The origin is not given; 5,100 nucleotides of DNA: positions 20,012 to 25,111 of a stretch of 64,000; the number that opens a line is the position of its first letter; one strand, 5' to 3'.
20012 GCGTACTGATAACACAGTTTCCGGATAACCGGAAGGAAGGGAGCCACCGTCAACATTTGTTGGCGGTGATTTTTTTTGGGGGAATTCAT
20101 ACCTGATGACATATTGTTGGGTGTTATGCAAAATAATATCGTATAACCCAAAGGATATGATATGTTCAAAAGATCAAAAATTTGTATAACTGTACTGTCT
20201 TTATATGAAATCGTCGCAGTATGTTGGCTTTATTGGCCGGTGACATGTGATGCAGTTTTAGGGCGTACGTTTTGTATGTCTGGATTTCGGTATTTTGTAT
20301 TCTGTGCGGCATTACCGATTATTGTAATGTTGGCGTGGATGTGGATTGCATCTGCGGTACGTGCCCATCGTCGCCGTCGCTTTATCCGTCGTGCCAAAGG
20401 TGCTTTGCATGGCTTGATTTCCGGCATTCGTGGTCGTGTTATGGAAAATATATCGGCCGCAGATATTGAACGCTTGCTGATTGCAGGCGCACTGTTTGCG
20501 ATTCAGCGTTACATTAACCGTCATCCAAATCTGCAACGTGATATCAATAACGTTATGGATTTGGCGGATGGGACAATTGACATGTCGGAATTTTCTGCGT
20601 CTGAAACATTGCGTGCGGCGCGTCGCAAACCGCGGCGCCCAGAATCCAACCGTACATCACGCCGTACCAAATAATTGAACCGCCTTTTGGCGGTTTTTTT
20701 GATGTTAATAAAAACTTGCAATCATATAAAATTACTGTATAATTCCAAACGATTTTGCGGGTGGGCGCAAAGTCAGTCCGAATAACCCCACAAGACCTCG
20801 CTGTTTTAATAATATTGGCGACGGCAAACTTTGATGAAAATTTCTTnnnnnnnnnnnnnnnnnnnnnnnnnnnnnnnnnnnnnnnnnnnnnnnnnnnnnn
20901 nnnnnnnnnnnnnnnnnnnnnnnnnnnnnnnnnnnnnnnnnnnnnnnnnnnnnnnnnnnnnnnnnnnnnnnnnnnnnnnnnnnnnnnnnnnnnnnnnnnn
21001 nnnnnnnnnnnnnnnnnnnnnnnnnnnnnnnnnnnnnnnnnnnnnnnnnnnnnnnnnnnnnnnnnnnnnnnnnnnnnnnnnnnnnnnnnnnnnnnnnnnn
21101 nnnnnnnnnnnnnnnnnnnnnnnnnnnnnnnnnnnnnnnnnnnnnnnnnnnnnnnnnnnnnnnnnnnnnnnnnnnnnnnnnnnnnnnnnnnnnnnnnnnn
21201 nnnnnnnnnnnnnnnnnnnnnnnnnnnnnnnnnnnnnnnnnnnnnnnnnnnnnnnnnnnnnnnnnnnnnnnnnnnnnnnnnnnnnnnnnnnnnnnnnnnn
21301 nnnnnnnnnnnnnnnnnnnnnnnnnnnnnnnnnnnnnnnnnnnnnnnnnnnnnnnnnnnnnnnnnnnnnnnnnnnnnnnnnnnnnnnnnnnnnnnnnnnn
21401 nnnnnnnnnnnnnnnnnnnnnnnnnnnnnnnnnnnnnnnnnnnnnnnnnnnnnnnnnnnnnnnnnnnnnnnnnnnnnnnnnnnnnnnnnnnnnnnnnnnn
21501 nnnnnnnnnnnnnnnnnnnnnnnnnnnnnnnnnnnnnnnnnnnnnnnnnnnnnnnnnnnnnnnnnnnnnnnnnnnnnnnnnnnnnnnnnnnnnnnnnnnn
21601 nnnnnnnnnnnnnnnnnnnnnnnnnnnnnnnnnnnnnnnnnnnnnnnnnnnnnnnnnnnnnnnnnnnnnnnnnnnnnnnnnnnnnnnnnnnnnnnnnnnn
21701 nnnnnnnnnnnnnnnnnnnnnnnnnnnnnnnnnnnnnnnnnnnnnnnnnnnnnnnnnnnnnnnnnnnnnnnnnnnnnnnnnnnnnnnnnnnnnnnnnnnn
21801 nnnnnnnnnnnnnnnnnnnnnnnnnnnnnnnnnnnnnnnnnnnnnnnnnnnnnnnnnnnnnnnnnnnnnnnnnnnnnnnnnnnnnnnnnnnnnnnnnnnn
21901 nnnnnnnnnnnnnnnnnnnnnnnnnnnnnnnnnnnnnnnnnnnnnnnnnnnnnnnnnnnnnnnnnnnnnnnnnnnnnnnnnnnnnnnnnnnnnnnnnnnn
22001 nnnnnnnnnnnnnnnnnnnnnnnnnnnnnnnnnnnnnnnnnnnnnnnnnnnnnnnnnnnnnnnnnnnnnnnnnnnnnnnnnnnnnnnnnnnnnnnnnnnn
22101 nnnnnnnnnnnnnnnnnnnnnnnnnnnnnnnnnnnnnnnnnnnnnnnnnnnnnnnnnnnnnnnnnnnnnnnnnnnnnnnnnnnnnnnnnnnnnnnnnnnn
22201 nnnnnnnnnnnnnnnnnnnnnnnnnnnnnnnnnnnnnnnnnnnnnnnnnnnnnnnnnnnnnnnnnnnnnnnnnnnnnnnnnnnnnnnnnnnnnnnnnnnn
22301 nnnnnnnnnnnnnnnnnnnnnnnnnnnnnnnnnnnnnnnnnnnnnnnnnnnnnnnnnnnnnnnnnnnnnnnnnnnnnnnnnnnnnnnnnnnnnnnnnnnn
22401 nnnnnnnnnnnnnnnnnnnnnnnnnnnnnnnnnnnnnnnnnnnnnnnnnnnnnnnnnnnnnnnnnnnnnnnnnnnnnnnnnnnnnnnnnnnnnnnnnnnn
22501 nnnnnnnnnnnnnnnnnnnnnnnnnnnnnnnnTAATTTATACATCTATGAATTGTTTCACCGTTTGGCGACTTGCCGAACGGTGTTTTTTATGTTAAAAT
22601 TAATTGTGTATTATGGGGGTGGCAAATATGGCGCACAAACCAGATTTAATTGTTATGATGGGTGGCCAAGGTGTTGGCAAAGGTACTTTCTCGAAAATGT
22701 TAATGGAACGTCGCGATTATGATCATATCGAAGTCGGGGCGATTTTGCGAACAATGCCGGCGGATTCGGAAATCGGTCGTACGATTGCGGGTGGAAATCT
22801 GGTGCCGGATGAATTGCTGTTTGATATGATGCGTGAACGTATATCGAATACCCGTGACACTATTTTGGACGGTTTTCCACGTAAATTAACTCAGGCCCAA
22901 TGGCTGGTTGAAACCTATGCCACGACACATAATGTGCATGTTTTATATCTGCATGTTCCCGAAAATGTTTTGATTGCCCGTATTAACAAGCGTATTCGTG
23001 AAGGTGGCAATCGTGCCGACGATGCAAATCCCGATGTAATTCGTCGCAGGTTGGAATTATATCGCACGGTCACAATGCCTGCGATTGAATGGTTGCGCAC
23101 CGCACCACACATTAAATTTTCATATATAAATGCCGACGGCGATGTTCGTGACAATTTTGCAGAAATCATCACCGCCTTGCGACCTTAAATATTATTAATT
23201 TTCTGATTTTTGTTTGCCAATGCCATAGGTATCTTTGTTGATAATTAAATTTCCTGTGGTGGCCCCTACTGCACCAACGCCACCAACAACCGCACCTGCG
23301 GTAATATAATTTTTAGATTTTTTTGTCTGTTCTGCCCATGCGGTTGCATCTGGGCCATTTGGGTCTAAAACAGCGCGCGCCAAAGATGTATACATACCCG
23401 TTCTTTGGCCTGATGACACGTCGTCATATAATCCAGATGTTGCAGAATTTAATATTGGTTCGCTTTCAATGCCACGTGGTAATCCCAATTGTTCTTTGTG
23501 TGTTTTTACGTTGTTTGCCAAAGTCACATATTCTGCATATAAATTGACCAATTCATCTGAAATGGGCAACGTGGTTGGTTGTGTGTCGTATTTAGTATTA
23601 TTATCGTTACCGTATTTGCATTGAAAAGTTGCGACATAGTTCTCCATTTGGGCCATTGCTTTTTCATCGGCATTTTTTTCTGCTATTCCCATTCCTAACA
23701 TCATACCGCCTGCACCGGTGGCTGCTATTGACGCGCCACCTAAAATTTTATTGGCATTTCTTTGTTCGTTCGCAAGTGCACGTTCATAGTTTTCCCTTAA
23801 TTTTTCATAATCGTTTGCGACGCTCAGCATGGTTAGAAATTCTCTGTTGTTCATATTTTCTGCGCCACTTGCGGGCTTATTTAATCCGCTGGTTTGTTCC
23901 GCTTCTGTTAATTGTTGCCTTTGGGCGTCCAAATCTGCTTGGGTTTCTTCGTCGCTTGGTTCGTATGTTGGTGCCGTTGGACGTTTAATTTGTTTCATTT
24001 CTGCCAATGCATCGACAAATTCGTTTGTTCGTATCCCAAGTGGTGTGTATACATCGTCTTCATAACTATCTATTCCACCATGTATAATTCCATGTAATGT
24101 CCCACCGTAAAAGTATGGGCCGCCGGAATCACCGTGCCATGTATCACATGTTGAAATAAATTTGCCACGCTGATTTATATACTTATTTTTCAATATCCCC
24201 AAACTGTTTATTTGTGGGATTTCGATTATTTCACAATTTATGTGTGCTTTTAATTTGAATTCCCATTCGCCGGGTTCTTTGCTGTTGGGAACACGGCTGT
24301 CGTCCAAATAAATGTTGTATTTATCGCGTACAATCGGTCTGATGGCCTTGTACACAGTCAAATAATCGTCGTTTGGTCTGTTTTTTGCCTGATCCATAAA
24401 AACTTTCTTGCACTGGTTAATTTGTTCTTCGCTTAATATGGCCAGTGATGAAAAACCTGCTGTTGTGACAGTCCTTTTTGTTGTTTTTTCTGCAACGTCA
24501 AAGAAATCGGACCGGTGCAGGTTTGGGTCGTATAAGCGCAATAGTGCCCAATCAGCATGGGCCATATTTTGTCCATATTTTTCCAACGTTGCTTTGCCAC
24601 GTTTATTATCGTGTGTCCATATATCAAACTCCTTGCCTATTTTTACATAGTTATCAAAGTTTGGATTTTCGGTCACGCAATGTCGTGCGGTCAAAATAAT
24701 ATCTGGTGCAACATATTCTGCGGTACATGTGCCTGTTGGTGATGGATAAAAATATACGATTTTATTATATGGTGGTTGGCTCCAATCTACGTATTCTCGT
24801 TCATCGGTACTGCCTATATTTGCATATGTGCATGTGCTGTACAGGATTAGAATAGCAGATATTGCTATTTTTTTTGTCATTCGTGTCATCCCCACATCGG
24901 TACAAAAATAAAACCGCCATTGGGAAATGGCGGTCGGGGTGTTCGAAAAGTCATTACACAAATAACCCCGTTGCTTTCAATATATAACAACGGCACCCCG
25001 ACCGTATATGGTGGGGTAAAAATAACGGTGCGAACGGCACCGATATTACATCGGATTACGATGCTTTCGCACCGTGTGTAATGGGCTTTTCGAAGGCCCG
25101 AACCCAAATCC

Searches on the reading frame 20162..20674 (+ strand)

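Call 13: search_protein_families(library=pfam, proteins=[window:20162-20674:+], max_evalue=0.01)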
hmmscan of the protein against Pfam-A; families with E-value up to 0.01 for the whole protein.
window:20162-20674:+ (170 aa): 0 families

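Call 50: search_protein_families(library=ncbifam, proteins=[window:20162-20674:+], max_evalue=0.1)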
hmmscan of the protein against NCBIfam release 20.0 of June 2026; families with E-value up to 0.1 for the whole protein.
window:20162-20674:+ (170 aa): 1 family
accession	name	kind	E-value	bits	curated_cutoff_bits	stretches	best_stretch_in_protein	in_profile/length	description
NF006750.0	PRK09272.1-3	equivalog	0.063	13.6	101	0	47-87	30-68/112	hypothetical protein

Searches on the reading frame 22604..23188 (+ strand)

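Call 13: search_protein_families(library=pfam, proteins=[window:22604-23188:+], max_evalue=0.01)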
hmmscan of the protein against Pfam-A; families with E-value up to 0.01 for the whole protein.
window:22604-23188:+ (194 aa): 5 families
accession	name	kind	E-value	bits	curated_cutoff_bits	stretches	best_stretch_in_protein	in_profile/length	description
PF00406.28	ADK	-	4.9e-25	88.9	26.8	1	18-165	1-147/151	Adenylate kinase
PF13207.12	AAA_17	-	6.6e-18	65.7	27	1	19-147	1-136/136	AAA domain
PF13671.12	AAA_33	-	3e-12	47.5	27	1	15-151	1-141/143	AAA domain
PF13238.12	AAA_18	-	2.6e-05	25.1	29.4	1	16-133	1-114/128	AAA domain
PF06414.18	Zeta_toxin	-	0.00054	19.9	22.3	0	11-36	14-39/199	Zeta toxin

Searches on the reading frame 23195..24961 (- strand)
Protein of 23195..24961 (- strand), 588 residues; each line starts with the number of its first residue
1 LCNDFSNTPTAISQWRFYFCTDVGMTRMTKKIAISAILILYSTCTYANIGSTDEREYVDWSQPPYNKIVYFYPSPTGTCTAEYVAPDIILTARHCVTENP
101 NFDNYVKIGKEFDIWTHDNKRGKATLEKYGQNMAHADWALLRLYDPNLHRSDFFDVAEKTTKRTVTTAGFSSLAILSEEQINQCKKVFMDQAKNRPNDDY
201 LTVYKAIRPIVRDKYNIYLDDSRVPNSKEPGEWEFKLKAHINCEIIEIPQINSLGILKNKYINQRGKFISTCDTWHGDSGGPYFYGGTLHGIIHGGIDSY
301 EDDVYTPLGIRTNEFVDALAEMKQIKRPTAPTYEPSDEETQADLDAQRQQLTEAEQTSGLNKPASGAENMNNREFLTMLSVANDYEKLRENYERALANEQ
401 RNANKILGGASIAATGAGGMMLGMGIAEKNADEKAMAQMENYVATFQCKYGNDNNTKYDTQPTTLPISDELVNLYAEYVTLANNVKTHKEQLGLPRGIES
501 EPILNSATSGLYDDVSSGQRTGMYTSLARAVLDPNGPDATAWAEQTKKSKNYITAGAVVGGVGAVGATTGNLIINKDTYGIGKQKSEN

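Call 13: search_protein_families(library=pfam, proteins=[window:23195-24961:-], max_evalue=0.01)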
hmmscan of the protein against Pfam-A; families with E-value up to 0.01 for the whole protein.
window:23195-24961:- (588 aa): 2 families
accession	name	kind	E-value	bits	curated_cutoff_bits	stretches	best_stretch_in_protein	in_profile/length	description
PF00089.32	Trypsin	-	2.7e-11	44.1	20.6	2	76-173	24-130/220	Trypsin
PF13365.12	Trypsin_2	-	1.7e-06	29.2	27.6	1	80-201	2-119/144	Trypsin-like peptidase domain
